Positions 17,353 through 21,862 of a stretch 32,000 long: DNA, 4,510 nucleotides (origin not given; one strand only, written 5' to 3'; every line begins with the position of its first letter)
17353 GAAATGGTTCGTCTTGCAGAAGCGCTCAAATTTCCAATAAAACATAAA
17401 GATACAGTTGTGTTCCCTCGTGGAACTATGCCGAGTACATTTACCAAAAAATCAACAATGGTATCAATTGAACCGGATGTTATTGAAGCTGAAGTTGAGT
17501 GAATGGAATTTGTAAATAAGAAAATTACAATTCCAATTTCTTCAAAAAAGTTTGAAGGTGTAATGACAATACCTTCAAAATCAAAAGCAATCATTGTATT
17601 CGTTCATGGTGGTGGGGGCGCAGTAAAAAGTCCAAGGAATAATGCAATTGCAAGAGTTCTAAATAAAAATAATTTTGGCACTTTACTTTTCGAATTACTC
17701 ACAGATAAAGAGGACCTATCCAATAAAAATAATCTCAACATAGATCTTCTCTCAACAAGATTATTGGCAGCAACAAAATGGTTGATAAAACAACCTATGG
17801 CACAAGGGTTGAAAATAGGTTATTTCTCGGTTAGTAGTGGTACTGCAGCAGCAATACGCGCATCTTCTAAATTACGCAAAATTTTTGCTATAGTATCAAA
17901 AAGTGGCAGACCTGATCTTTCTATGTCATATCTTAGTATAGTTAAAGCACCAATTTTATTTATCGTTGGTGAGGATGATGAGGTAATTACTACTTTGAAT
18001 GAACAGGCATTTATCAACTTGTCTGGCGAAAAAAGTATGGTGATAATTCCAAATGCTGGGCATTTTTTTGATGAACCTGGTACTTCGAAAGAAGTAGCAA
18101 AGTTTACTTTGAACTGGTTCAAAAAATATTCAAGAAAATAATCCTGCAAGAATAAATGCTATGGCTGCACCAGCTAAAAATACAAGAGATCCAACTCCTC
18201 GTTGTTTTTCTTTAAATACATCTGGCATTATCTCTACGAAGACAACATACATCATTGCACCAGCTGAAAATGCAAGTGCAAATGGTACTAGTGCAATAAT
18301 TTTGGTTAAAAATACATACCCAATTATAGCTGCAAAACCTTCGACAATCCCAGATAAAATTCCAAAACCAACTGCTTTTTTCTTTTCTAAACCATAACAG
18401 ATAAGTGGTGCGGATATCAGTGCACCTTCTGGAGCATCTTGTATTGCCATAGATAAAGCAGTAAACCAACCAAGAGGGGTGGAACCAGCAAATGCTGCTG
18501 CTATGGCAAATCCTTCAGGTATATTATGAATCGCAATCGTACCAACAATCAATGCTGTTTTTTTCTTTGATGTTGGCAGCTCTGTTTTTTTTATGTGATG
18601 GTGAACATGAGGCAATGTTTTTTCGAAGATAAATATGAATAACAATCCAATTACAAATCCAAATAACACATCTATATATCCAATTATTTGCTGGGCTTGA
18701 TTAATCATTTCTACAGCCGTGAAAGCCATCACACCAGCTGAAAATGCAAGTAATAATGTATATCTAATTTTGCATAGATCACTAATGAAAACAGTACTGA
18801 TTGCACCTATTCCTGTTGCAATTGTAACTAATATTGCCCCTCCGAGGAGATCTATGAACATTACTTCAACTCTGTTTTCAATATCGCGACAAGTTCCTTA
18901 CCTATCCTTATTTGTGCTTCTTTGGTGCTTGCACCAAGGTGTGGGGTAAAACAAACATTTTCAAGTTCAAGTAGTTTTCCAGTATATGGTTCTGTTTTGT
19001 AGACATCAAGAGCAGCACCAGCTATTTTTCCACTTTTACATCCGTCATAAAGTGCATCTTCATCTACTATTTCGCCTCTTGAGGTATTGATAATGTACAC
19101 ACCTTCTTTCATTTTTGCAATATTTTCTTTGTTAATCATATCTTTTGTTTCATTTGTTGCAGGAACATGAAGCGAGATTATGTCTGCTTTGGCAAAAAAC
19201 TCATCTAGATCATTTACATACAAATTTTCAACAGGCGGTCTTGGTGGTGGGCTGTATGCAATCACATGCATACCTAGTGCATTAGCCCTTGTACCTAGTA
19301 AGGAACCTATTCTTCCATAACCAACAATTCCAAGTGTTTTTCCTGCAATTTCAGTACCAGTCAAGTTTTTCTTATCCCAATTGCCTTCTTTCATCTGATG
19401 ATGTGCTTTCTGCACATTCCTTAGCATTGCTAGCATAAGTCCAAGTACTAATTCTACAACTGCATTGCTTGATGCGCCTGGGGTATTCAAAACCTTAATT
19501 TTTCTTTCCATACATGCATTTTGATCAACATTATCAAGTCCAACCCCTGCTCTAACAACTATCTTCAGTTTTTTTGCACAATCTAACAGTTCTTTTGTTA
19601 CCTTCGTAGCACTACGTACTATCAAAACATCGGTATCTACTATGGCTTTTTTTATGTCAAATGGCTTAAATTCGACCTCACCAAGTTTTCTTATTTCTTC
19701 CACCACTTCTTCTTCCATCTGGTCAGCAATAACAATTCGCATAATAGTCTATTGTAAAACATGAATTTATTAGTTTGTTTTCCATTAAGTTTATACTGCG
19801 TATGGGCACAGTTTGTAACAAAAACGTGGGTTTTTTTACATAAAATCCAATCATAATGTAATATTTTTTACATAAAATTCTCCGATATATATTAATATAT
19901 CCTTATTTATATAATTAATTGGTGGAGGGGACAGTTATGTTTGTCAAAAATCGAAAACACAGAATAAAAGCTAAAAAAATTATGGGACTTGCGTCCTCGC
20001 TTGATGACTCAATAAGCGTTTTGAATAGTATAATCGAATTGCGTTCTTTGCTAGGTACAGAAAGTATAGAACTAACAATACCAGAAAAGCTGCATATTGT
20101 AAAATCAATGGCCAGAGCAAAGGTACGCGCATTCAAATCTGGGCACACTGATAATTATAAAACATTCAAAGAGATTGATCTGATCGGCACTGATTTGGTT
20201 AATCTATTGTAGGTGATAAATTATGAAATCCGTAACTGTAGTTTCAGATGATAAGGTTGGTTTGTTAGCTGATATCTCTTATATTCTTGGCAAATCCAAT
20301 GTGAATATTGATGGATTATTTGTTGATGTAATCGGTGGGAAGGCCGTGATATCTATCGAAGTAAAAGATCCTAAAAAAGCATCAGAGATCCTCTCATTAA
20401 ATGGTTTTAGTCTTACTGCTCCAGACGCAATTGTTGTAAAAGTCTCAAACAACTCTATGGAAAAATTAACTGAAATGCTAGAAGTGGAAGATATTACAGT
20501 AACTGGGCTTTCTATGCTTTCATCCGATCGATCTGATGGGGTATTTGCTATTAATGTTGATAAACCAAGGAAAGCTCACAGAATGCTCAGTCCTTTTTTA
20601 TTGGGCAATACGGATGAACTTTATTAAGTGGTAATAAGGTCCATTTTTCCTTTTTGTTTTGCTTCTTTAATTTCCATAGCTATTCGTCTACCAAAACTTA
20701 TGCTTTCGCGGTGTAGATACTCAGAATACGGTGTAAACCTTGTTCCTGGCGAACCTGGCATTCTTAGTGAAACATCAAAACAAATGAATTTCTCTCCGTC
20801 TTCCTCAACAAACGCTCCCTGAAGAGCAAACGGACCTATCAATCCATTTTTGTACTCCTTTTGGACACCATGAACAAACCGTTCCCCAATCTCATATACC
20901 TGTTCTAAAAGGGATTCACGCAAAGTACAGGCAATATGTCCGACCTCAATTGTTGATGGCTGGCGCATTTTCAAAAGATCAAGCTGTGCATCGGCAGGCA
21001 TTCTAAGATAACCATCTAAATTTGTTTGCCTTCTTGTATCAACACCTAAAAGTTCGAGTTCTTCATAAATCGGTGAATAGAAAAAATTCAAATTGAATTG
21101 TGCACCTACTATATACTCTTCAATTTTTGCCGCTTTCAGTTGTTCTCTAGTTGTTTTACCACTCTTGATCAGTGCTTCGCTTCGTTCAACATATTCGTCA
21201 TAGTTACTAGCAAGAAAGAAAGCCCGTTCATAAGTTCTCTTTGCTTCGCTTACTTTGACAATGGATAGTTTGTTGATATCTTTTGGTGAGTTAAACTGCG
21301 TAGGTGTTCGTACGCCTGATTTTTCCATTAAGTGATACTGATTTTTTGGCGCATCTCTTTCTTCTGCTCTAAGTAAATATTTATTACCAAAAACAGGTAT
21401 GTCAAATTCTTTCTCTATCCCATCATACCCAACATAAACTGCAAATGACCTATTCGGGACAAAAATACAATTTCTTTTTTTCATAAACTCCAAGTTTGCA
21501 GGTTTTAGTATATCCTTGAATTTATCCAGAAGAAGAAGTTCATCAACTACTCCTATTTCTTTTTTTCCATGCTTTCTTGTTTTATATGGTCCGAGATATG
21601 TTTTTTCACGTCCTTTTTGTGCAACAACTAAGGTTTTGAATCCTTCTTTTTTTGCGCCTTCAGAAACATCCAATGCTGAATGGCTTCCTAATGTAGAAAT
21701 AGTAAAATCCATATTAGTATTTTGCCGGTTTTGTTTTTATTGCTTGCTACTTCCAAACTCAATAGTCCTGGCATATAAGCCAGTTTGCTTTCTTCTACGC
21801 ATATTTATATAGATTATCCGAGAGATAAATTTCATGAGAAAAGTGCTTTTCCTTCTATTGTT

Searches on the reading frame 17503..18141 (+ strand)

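Call 42: search_protein_families(library=pfam, proteins=[window:17503-18141:+], max_evalue=0.001)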
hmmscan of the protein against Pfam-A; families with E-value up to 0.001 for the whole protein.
window:17503-18141:+ (212 aa): 8 families
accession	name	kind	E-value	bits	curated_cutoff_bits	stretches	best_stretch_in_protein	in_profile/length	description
PF08840.17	BAAT_C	-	5.6e-08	33.5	20.9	0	90-135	9-54/210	BAAT / Acyl-CoA thioester hydrolase C terminal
PF01738.24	DLH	-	2.6e-06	27.6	21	1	81-198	75-198/217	Dienelactone hydrolase family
PF12740.14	PETase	-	2.4e-05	24.3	28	1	105-209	127-232/263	PET hydrolase-like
PF12146.15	Hydrolase_4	-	0.00027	20.8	27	0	147-187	190-232/239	Serine aminopeptidase, S33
PF00326.27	Peptidase_S9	-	0.00028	20.9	22.6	0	142-210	136-210/213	Prolyl oligopeptidase family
PF00561.26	Abhydrolase_1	-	0.00046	20.4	25.8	0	139-188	200-239/245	alpha/beta hydrolase fold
PF20408.4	Abhydrolase_11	-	0.00051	20.3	27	1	28-196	2-174/193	Alpha/beta hydrolase domain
PF10142.15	PhoPQ_related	-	0.00058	19.1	20.3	1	141-207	254-322/367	PhoPQ-activated pathogenicity-related protein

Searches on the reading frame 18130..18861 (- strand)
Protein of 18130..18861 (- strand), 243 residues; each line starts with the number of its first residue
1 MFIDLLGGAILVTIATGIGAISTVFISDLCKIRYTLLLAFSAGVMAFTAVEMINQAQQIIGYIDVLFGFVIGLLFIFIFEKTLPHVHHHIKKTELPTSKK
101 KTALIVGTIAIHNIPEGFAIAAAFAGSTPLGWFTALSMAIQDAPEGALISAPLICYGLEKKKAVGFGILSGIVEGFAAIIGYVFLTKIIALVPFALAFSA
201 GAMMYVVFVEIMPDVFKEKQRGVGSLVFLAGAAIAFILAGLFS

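Call 42: search_protein_families(library=pfam, proteins=[window:18130-18861:-], max_evalue=0.001)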
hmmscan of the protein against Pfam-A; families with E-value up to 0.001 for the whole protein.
window:18130-18861:- (243 aa): 1 family
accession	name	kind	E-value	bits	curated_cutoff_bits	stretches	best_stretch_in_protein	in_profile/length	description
PF02535.28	Zip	-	3.6e-19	69.6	35.1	2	104-239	180-323/323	ZIP Zinc transporter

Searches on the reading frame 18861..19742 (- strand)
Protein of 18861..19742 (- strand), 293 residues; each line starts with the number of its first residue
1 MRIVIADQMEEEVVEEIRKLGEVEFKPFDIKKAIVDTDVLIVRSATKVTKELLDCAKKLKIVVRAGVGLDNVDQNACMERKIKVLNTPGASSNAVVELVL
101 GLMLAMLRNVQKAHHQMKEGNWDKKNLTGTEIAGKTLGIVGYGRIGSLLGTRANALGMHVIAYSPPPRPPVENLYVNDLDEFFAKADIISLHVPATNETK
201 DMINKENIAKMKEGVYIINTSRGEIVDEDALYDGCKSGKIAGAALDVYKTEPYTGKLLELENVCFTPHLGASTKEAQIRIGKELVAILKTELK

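Call 42: search_protein_families(library=pfam, proteins=[window:18861-19742:-], max_evalue=0.001)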
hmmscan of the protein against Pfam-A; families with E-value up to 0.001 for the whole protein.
window:18861-19742:- (293 aa): 4 families
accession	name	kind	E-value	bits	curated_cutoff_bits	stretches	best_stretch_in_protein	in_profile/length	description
PF02826.25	2-Hacid_dh_C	-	1.2e-62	210.9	25.1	1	100-270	1-178/178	D-isomer specific 2-hydroxyacid dehydrogenase, NAD binding domain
PF00389.36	2-Hacid_dh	-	4.6e-28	98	24.6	1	3-286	1-118/134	D-isomer specific 2-hydroxyacid dehydrogenase, catalytic domain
PF03446.21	NAD_binding_2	-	0.00024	21.6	21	1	137-236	2-108/161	NAD binding domain of 6-phosphogluconate dehydrogenase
PF00670.27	AdoHcyase_NAD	-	0.00062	20.3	27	0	128-220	17-109/162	S-adenosyl-L-homocysteine hydrolase, NAD binding domain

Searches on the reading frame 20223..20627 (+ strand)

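Call 42: search_protein_families(library=pfam, proteins=[window:20223-20627:+], max_evalue=0.001)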
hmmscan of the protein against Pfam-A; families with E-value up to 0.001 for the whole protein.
window:20223-20627:+ (134 aa): 3 families
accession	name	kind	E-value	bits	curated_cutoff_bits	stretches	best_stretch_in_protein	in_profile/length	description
PF01842.31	ACT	-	4.7e-07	29.9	27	1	4-57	3-58/66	ACT domain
PF22629.2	ACT_AHAS_ss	-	1.7e-05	25.4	27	1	6-55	3-54/67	AHAS small subunit-like ACT domain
PF13291.12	ACT_4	-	2.1e-05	25.5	27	0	4-49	9-58/80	ACT domain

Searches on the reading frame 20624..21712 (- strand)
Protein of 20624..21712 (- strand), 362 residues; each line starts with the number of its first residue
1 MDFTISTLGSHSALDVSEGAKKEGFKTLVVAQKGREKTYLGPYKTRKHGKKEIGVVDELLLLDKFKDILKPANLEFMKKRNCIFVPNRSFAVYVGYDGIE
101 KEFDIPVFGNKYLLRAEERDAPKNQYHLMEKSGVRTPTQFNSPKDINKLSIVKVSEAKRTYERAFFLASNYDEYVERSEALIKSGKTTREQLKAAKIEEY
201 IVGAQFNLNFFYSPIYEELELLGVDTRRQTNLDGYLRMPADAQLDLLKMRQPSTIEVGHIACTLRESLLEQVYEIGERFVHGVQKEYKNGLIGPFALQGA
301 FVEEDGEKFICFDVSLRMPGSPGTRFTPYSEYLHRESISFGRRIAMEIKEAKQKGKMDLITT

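Call 42: search_protein_families(library=pfam, proteins=[window:20624-21712:-], max_evalue=0.001)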
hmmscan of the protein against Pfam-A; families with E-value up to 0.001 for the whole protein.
window:20624-21712:- (362 aa): 2 families
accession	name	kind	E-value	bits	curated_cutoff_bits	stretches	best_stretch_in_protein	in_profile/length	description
PF06973.17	DUF1297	-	2.7e-62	210.1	23.8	1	173-362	1-188/188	Domain of unknown function (DUF1297)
PF06849.18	DUF1246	-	2.5e-40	137.7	25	1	5-140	1-122/122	Protein of unknown function (DUF1246)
